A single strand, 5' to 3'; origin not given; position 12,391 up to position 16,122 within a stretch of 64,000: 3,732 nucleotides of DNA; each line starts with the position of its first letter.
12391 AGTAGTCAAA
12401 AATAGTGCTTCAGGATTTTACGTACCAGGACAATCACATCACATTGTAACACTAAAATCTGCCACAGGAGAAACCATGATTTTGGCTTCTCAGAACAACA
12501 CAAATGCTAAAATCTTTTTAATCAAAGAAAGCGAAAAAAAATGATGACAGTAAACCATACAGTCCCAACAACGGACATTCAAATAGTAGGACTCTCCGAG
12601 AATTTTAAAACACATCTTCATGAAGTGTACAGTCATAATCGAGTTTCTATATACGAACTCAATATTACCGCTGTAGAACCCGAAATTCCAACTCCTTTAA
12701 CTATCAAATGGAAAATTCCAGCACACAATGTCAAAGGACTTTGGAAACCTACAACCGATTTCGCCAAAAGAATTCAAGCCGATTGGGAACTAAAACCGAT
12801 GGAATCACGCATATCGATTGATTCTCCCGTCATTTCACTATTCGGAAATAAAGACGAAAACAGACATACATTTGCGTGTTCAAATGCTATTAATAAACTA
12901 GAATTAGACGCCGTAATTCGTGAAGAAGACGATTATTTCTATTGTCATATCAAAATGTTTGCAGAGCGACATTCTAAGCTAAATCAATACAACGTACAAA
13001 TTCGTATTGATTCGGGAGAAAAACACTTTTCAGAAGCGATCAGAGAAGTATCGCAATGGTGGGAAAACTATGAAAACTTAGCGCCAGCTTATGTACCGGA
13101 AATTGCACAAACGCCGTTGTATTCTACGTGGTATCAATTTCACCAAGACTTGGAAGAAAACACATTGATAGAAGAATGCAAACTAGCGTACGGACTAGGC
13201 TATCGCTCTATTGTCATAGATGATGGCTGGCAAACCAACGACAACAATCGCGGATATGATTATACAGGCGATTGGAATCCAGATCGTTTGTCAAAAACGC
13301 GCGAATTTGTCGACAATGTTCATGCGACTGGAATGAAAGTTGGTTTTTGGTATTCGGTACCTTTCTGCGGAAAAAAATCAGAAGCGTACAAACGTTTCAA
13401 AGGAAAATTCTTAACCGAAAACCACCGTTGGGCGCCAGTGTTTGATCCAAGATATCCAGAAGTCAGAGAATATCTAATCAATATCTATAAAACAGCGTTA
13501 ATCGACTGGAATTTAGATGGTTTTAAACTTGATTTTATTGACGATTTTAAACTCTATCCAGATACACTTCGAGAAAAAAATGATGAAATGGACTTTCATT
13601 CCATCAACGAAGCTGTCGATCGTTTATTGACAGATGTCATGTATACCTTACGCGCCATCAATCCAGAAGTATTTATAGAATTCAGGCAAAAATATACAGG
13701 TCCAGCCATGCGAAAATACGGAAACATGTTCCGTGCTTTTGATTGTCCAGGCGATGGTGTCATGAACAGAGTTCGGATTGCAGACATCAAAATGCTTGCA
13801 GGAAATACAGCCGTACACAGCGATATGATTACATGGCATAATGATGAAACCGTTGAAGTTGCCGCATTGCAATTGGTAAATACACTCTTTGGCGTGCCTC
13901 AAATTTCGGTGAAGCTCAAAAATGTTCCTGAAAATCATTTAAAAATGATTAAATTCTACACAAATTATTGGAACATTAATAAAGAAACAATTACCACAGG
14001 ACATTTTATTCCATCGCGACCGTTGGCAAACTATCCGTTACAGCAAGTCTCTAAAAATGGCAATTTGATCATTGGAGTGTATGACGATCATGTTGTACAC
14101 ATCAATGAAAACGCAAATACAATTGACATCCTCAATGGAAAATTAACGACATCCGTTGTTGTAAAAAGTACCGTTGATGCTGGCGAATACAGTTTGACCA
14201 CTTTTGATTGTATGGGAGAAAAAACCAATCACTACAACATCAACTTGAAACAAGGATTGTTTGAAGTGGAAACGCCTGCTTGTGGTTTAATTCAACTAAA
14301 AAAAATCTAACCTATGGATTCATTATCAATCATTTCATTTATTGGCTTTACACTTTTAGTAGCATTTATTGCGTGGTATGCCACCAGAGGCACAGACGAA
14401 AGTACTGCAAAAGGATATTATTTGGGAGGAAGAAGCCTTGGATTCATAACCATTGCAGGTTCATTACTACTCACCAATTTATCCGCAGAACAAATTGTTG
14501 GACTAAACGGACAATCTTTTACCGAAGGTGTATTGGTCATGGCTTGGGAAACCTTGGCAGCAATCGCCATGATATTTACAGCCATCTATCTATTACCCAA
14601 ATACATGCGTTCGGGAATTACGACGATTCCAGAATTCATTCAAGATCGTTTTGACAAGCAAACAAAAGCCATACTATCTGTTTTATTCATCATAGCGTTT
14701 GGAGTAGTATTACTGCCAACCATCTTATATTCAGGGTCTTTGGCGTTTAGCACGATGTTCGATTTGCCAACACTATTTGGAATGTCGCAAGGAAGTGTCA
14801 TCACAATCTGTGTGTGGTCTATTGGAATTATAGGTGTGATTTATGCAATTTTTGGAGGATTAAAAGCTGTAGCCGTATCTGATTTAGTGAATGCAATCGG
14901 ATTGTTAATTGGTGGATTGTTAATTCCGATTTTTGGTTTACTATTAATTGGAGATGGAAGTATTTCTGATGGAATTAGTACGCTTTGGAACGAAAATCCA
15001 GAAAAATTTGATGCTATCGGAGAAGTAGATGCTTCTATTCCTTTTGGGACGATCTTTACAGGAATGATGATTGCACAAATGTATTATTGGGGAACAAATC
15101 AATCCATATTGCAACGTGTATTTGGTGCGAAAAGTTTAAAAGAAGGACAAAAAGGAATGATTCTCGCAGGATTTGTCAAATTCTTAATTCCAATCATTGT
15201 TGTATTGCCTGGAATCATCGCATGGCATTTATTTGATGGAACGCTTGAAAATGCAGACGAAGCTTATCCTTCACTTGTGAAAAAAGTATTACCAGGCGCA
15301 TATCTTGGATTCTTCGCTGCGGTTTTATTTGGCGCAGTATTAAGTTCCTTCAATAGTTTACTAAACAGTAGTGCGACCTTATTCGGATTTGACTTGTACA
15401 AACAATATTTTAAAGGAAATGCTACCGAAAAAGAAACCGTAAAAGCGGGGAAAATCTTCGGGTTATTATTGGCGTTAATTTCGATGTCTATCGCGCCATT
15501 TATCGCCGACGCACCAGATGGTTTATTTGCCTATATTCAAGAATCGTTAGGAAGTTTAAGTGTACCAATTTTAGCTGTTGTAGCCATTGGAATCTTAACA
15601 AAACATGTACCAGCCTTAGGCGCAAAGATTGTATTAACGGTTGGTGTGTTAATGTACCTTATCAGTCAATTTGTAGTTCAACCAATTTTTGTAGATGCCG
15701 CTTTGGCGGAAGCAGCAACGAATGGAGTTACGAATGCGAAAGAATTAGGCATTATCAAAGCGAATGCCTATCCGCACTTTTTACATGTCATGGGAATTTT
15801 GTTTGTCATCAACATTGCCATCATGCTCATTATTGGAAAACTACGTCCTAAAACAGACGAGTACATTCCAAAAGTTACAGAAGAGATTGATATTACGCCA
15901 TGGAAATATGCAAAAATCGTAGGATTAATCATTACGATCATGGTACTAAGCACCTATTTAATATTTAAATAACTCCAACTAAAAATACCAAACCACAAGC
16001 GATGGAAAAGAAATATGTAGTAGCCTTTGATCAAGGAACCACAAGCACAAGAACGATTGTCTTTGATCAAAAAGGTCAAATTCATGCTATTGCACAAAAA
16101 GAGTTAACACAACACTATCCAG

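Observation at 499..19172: Candidate floridoside (alpha-galactosylglycerol) utilisation locus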

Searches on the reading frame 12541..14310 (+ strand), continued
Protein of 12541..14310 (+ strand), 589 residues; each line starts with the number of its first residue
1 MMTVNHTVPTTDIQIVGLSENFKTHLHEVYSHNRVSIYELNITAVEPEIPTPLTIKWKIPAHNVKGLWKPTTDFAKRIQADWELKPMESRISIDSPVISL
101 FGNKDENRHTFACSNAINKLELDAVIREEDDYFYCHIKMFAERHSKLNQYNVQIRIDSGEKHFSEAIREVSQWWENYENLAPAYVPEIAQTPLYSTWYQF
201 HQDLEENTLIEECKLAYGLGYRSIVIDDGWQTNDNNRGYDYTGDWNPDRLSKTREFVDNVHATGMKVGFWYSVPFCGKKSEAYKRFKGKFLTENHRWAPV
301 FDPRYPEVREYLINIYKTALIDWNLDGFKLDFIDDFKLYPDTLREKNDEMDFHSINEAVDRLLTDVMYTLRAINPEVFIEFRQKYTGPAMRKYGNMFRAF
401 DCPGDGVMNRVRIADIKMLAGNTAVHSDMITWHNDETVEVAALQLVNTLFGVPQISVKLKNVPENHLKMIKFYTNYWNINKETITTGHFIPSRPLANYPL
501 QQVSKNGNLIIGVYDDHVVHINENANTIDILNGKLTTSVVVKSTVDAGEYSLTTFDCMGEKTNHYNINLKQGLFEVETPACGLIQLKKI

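Call 52: search_protein_families(library=pfam, proteins=[L042:5299-6657:-, L042:6729-7775:-, L042:7945-9048:+, L042:9045-9926:+, L042:11768-13324:+, L042:13645-15006:-, L066:8625-9671:-, L066:7343-8605:-, L066:6271-7329:-, L066:5442-6359:-], max_evalue=0.00001)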
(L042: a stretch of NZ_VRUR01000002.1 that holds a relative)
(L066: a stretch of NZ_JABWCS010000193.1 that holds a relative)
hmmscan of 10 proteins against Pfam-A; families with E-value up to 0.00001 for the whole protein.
L042:5299-6657:- (452 aa): 2 families
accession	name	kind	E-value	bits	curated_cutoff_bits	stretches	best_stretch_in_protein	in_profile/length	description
PF21252.2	Glyco_hydro_109_C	-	2.9e-89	297.8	27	1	174-355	1-186/187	Glycosyl hydrolase 109, C-terminal domain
PF01408.29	GFO_IDH_MocA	-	2.8e-10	41.4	24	1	37-161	1-116/120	Oxidoreductase family, NAD-binding Rossmann fold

L042:6729-7775:- (348 aa): 2 families
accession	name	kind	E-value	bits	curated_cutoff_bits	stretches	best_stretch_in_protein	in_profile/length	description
PF13407.12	Peripla_BP_4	-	9.3e-26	91.3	35.1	1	65-317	1-254/258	Periplasmic binding protein domain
PF00356.27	LacI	-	5.2e-17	61.8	27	1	6-51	1-46/46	Bacterial regulatory proteins, lacI family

L042:7945-9048:+ (367 aa): 3 families
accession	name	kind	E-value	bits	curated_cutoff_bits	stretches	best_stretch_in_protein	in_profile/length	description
PF00288.32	GHMP_kinases_N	-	2.7e-13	50.4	22.3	1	80-165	6-86/87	GHMP kinases N terminal domain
PF08544.19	GHMP_kinases_C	-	9.4e-13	48.8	21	1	273-344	10-83/85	GHMP kinases C terminal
PF10509.15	GalKase_gal_bdg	-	2.1e-08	34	23.1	1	6-41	12-47/49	Galactokinase galactose-binding signature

L042:9045-9926:+ (293 aa): 1 family
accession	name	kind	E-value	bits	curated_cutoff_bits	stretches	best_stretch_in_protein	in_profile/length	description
PF00483.29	NTP_transferase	-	1.9e-10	41.2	21.2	1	39-234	19-191/245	Nucleotidyl transferase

L042:11768-13324:+ (518 aa): 4 families
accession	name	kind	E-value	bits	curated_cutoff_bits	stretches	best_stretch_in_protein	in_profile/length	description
PF00884.28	Sulfatase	-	1.1e-34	120.6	25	1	40-324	1-300/301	Sulfatase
PF16347.10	SGSH_C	-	5.7e-10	40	29.3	0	275-410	7-141/154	N-sulphoglucosamine sulphohydrolase, C-terminal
PF01663.27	Phosphodiest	-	2.6e-09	37.6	23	1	63-274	19-225/342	Type I phosphodiesterase / nucleotide pyrophosphatase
PF02995.22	DUF229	-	1.1e-08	34.6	25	1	234-278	307-351/496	Protein of unknown function (DUF229)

L042:13645-15006:- (453 aa): 2 families
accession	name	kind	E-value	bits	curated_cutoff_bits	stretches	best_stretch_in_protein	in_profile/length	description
PF13173.12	AAA_14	-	1.8e-27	96.3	27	1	20-153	2-129/129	AAA domain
PF13635.12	DUF4143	-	2.6e-18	66.7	28.1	1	223-385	5-160/160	Domain of unknown function (DUF4143)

L066:8625-9671:- (348 aa): 4 families
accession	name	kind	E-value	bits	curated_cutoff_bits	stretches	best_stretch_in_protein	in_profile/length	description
PF13377.12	Peripla_BP_3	-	1.5e-36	126.5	26.5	1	171-339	2-167/167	Periplasmic binding protein-like domain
PF00356.27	LacI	-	1.9e-15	56.8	27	1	3-48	1-44/46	Bacterial regulatory proteins, lacI family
PF00532.27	Peripla_BP_1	-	2.4e-10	40.8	22.2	1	77-335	10-279/281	Periplasmic binding proteins and sugar binding domain of LacI family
PF13407.12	Peripla_BP_4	-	1.8e-07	31.4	35.1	1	143-321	83-257/258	Periplasmic binding protein domain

L066:7343-8605:- (420 aa): 1 family
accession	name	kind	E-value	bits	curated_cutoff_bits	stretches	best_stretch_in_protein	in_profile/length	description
PF01547.30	SBP_bac_1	-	3.1e-28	100.1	26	1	54-328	3-306/307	Bacterial extracellular solute-binding protein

L066:6271-7329:- (352 aa): 1 family
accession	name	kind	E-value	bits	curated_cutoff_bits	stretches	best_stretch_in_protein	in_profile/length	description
PF00528.27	BPD_transp_1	-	1.6e-15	57.8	26.4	1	149-324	23-174/184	Binding-protein-dependent transport system inner membrane component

L066:5442-6359:- (305 aa): 1 family
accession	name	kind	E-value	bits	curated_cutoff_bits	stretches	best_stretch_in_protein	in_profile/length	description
PF00528.27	BPD_transp_1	-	3.8e-15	56.5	26.4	1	119-293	3-178/184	Binding-protein-dependent transport system inner membrane component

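Call 63: search_protein_families(library=pfam, proteins=[L020:11930-15127:+, L035:6833-9967:+, L004:821-3979:-, L019:14487-15539:+, L005:16476-18599:-, L064:3118-3960:+, L005:11781-12341:+, L005:14045-14878:-, L005:15057-15959:-, L064:357-3116:+], max_evalue=0.00001)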
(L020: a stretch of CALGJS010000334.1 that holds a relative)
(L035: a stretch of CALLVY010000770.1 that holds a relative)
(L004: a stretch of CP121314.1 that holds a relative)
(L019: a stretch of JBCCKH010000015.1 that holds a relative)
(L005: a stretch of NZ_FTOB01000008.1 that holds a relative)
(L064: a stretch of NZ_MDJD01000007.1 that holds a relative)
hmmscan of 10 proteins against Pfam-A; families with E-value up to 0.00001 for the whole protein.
L020:11930-15127:+ (1065 aa): 5 families
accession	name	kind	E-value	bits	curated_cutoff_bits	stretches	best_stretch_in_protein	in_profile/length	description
PF02836.23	Glyco_hydro_2_C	-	1.2e-100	337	21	1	362-653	2-300/302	Glycosyl hydrolases family 2, TIM barrel domain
PF02929.23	Bgal_small_N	-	2.1e-71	240.9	25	1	784-1055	2-248/248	Beta galactosidase small chain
PF02837.24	Glyco_hydro_2_N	-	1.6e-37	129.5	28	1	78-243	2-166/169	Glycosyl hydrolases family 2, sugar binding domain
PF16353.11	LacZ_4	-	4.4e-18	65.8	27.3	1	667-752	3-86/87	Beta-galactosidase, domain 4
PF00703.27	Glyco_hydro_2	-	7.2e-18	65.8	23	1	250-359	3-109/109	Glycosyl hydrolases family 2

L035:6833-9967:+ (1044 aa): 5 families
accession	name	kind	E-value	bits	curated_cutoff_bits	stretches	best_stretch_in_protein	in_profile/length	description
PF02836.23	Glyco_hydro_2_C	-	8.5e-104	347.3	21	1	345-634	2-301/302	Glycosyl hydrolases family 2, TIM barrel domain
PF02929.23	Bgal_small_N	-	7.1e-75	252.3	25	1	761-1033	2-248/248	Beta galactosidase small chain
PF02837.24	Glyco_hydro_2_N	-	1.9e-41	142.3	28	1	62-228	4-169/169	Glycosyl hydrolases family 2, sugar binding domain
PF16353.11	LacZ_4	-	1.1e-20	74.1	27.3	1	645-731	2-86/87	Beta-galactosidase, domain 4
PF00703.27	Glyco_hydro_2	-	9.2e-16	59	23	1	230-342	1-109/109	Glycosyl hydrolases family 2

L004:821-3979:- (1052 aa): 5 families
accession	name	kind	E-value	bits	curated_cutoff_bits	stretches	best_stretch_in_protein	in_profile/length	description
PF02836.23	Glyco_hydro_2_C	-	1.4e-92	310.5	21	1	362-652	1-301/302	Glycosyl hydrolases family 2, TIM barrel domain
PF02929.23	Bgal_small_N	-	3.3e-68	230.5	25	1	779-1047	1-248/248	Beta galactosidase small chain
PF02837.24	Glyco_hydro_2_N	-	8e-43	146.7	28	1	82-249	2-169/169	Glycosyl hydrolases family 2, sugar binding domain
PF16353.11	LacZ_4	-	1e-21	77.4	27.3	1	663-750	1-86/87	Beta-galactosidase, domain 4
PF00703.27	Glyco_hydro_2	-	3.4e-16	60.4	23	1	253-360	3-109/109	Glycosyl hydrolases family 2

L019:14487-15539:+ (350 aa): 2 families
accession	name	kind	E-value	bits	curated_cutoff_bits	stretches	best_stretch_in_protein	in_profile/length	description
PF01087.27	GalP_UDP_transf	-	3.7e-64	217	22.1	1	8-176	11-184/184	Galactose-1-phosphate uridyl transferase, N-terminal domain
PF02744.22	GalP_UDP_tr_C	-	7.4e-59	198.6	29.2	1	185-346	4-164/165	Galactose-1-phosphate uridyl transferase, C-terminal domain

L005:16476-18599:- (707 aa): 9 families
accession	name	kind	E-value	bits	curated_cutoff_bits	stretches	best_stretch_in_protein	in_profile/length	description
PF16921.10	Tex_YqgF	-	1.6e-48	164.7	27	1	314-436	1-125/126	Tex protein YqgF-like domain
PF22706.1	Tex_central_region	-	3.1e-34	119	27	1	133-298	4-178/178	Tex central region-like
PF12836.13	HHH_3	-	1.3e-27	96.1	27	1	477-541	1-65/65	Helix-hairpin-helix motif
PF09371.15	Tex_N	-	1.1e-25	89.6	32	1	2-75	2-75/75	Tex-like protein N-terminal domain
PF17674.7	HHH_9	-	1.9e-25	90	23.1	1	547-616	1-70/70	HHH domain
PF00575.29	S1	-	2.7e-15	56.9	22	1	635-704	3-72/74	S1 RNA binding domain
PF14635.12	HHH_7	-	1.4e-06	29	27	0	450-542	5-103/104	Helix-hairpin-helix motif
PF14639.11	YqgF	-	2.1e-06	28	35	1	370-444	65-147/150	Holliday-junction resolvase-like of SPT6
PF03934.19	T2SSK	-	9.3e-06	26.4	24.2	0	482-531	1-50/63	Type II secretion system (T2SS), protein K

L064:3118-3960:+ (280 aa): 2 families
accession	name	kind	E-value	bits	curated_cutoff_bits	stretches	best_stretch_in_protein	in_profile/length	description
PF00561.26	Abhydrolase_1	-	9.5e-13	48.8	25.8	1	31-172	1-127/245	alpha/beta hydrolase fold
PF20434.5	BD-FAE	-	8.6e-08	32.4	26.8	0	84-236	56-214/215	BD-FAE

L005:11781-12341:+ (186 aa): 3 families
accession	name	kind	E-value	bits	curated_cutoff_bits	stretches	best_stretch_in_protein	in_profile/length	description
PF00132.30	Hexapep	-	4.6e-14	51.8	27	1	130-162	2-34/36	Bacterial transferase hexapeptide (six repeats)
PF12464.13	Mac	-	9.1e-14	51.9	22.1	1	6-57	1-53/53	Maltose acetyltransferase hexapeptide capping motif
PF14602.12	Hexapep_2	-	9.7e-09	35.3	27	1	129-162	1-32/34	Hexapeptide repeat of succinyl-transferase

L005:14045-14878:- (277 aa): 2 families
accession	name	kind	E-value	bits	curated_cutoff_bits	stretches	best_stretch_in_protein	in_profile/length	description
PF01569.27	PAP2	-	9.2e-19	67.9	27.2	1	131-237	3-117/130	PAP2 superfamily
PF14378.12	PAP2_3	-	8.7e-07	29.4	27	1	172-237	122-187/190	PAP2 superfamily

L005:15057-15959:- (300 aa): 1 family
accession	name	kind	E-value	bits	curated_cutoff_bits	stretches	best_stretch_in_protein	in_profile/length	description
PF00850.24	Hist_deacetyl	-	2.8e-55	188.2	27.9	1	24-289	7-295/298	Histone deacetylase domain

L064:357-3116:+ (919 aa): 1 family
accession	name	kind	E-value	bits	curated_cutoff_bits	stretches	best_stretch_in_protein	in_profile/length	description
PF12705.13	PDDEXK_1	-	1.3e-22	81.3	22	1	644-877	2-196/247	PD-(D/E)XK nuclease superfamily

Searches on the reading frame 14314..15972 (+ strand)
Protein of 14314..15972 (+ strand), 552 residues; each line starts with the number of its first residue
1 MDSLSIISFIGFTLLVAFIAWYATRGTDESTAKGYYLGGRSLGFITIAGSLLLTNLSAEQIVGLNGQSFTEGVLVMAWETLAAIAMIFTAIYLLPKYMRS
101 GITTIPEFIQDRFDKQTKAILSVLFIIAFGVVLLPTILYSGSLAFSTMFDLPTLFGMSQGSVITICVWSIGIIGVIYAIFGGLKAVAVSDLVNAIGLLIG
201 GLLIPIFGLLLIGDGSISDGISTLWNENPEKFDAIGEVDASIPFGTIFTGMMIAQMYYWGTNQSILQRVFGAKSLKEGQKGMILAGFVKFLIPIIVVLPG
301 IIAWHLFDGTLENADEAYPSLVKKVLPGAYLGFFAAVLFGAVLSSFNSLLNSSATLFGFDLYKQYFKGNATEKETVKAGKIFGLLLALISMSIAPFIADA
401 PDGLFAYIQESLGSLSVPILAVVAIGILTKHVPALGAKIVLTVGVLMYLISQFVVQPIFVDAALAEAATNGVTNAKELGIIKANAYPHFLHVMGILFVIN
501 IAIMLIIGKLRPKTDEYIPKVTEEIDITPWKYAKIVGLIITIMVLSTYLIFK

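Call 3: search_protein_families(library=pfam, proteins=[window:14314-15972:+])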
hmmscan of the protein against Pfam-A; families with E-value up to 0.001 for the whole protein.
window:14314-15972:+ (552 aa): 1 family
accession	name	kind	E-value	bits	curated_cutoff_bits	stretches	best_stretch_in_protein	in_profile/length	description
PF00474.23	SSF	-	2.3e-51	175.4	22.8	1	35-442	1-404/406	Sodium:solute symporter family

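Call 4: search_protein_families(library=ncbifam, proteins=[window:14314-15972:+])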
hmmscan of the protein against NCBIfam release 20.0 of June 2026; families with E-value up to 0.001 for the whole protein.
window:14314-15972:+ (552 aa): 7 families
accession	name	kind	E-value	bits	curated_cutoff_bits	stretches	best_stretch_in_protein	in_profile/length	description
NF007790.0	PRK10484.1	equivalog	6.5e-219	728.1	401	1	3-551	3-523/527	solute:sodium symporter family transporter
TIGR00813.1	sss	superfamily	1.9e-83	280.8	184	1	35-444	1-411/411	sodium/solute symporter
TIGR02121.1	Na_Pro_sym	equivalog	7.7e-23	81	515.5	1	6-449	4-438/488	sodium/proline symporter PutP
TIGR02119.1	panF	equivalog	2.1e-22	79.8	328.05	1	6-456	7-442/471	sodium/pantothenate symporter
NF011948.0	PRK15419.1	equivalog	6.9e-17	61.5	955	1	9-448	14-444/502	sodium/proline symporter PutP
TIGR03648.1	Na_symport_lg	subfamily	4.1e-11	42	320.75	2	326-525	358-544/547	VC_2705 family sodium/solute symporter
NF058657.1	MncbAcdTpMctC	equivalog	1.3e-07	30.5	670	1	5-394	8-397/527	monocarboxylic acid transporter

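Call 74: search_solved_structures(query=window:14314-15972:+, max_evalue=0.00001)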
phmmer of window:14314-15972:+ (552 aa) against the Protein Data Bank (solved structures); distinct sequences matched with E-value up to 0.00001: 16.
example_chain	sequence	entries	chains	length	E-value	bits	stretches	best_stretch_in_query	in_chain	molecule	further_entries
2xq2_A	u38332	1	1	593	9.8e-62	212.8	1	6-454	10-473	SODIUM/GLUCOSE COTRANSPORTER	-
3dh4_A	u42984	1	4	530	1.2e-60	209.3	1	38-454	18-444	Sodium/glucose cotransporter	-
2xq2_B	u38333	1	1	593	3.1e-57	198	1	45-454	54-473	SODIUM/GLUCOSE COTRANSPORTER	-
7sl8_A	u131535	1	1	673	1.1e-39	140.1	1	9-459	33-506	Sodium/glucose cotransporter 1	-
7sla_A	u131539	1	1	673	1.1e-39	140.1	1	9-459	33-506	Sodium/glucose cotransporter 1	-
7wmv_A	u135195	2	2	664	2.8e-39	138.7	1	7-466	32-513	Sodium/glucose cotransporter 1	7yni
7vsi_A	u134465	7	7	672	8.7e-35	123.9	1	7-449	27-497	Sodium/glucose cotransporter 2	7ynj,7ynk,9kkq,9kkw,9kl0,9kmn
8hb0_A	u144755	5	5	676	8.9e-35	123.8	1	7-449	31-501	Sodium/glucose cotransporter 2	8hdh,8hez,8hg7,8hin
7sl9_A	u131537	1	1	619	5.7e-19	71.7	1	7-447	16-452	Sodium-coupled monocarboxylate transporter 1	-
5nv9_A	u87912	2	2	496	2.2e-16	63.1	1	11-453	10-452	Putative sodium:solute symporter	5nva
26va_A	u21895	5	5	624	9.4e-16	61.1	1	2-449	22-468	Sodium-dependent multivitamin transporter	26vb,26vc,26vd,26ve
7uuy_A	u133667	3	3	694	4.6e-15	58.8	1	21-439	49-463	Sodium/iodide cotransporter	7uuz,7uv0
9zfl_A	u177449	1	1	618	2.1e-14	56.6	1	21-439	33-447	Sodium/iodide cotransporter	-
9rws_A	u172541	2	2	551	1.5e-06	30.6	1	8-394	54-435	Solute carrier family 5 (High affinity choline transporter), member 7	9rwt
8j74_A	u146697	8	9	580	7.5e-06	28.4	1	5-386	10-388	High affinity choline transporter 1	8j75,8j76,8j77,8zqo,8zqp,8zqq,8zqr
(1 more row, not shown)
